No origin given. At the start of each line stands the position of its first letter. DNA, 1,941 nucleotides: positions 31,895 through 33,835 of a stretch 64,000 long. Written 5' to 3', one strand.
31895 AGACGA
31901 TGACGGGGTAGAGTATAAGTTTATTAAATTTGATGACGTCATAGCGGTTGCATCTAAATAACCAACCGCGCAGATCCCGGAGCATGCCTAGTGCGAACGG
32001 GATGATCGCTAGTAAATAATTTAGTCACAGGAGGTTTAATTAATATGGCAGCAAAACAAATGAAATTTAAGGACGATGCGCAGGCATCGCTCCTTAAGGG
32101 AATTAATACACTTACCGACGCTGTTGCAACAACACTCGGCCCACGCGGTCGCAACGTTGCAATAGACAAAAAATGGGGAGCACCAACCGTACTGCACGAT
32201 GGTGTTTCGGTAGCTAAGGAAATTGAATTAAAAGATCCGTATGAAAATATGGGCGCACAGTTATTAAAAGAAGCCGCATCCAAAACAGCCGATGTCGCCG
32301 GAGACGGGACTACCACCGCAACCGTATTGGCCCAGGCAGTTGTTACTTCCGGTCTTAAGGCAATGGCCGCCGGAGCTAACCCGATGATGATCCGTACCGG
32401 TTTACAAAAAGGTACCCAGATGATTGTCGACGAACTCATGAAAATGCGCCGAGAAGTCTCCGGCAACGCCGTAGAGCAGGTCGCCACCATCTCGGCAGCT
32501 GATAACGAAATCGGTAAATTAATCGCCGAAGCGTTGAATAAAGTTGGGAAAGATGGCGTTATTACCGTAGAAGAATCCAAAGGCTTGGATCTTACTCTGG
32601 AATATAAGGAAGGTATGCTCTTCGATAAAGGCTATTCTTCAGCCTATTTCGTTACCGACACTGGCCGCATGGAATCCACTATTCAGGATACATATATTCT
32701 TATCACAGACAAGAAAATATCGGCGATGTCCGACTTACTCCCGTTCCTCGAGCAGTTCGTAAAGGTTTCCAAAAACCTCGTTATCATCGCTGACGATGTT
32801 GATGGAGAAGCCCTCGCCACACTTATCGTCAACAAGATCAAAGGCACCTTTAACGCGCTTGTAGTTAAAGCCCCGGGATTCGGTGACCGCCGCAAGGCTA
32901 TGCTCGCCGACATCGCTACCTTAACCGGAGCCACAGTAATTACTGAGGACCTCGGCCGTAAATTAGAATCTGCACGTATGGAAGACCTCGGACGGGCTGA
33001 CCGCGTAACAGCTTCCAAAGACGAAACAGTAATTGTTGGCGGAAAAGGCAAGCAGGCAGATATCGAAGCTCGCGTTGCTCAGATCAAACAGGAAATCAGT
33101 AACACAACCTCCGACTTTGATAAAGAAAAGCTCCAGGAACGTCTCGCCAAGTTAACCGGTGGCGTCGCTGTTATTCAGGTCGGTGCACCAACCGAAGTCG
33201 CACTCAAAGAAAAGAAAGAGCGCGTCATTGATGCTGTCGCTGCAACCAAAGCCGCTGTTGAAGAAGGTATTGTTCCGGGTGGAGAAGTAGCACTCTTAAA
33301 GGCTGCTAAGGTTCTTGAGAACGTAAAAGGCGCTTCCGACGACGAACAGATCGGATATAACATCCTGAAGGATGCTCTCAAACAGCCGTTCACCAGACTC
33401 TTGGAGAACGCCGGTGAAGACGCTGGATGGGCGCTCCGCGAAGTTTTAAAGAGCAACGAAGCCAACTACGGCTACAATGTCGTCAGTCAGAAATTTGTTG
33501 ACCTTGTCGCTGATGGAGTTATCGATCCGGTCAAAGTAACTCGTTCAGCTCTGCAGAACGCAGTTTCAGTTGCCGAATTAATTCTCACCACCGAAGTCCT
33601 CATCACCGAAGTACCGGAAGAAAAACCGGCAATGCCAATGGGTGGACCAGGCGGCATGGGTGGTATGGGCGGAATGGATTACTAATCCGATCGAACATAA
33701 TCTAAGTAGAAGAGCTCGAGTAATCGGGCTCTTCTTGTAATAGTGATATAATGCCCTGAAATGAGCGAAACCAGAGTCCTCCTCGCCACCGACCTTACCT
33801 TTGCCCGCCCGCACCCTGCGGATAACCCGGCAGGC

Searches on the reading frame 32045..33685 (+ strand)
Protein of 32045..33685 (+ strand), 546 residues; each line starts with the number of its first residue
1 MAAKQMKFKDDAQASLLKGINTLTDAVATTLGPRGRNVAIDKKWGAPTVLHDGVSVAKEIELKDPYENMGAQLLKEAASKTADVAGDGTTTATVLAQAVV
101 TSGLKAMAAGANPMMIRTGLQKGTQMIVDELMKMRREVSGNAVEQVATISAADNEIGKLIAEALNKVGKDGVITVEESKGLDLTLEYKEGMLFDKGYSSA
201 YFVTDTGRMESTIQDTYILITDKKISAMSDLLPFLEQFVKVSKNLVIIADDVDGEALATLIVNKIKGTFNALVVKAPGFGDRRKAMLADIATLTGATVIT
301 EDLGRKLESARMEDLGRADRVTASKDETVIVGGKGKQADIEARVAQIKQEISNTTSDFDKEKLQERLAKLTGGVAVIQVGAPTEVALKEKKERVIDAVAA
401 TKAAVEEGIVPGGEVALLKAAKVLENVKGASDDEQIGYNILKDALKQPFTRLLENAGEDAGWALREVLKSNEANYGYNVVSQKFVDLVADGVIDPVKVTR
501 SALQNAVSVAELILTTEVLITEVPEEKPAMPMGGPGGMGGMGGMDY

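Call 49: search_protein_families(library=pfam, proteins=[window:32045-33685:+], max_evalue=0.00001)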
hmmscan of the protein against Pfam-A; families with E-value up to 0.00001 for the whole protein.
window:32045-33685:+ (546 aa): 1 family
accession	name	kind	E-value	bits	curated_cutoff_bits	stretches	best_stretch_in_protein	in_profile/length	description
PF00118.29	Cpn60_TCP1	-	2e-70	238.3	34.3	1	23-522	1-488/490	TCP-1/cpn60 chaperonin family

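Call 50: find_homologous_proteins(query=window:32045-33685:+, max_evalue=1e-100)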
Query window:32045-33685:+ (546 aa): 8000 proteins with E <= 1e-100 among 8000 candidates; the best 120 are listed.
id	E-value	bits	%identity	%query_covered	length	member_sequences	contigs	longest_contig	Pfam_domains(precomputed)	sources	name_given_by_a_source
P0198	0.0e+0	1144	100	100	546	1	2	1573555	PF00118.30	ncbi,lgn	-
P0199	0.0e+0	1066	92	97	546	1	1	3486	PF00118.30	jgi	jgi:chaperonin GroEL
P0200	0.0e+0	1060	92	97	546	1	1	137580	PF00118.30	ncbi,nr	ncbi:MAG: chaperonin GroEL [bacterium]|nr:chaperonin GroEL [bacterium]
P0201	0.0e+0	1059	92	97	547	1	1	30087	PF00118.30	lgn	-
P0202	0.0e+0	1051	92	96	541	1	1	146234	PF00118.30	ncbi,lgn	-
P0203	0.0e+0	1037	90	97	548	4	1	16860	PF00118.30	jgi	jgi:chaperonin GroEL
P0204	0.0e+0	1026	90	97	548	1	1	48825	PF00118.30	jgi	jgi:chaperonin GroEL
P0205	0.0e+0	1023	89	97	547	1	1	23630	PF00118.30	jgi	-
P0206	0.0e+0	1022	89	97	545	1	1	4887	PF00118.30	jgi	-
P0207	0.0e+0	1020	89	97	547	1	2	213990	PF00118.30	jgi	jgi:chaperonin GroEL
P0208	0.0e+0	1015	90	97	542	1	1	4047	PF00118.30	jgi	jgi:chaperonin GroEL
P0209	2.0e-295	998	85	97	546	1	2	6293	PF00118.30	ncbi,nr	ncbi:MAG: chaperonin GroEL [bacterium]|nr:chaperonin GroEL [bacterium]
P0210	2.7e-270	915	80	97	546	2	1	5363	PF00118.30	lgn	-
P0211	1.9e-265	899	78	96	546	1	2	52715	PF00118.30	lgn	-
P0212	1.8e-264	896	79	97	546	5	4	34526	PF00118.30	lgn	-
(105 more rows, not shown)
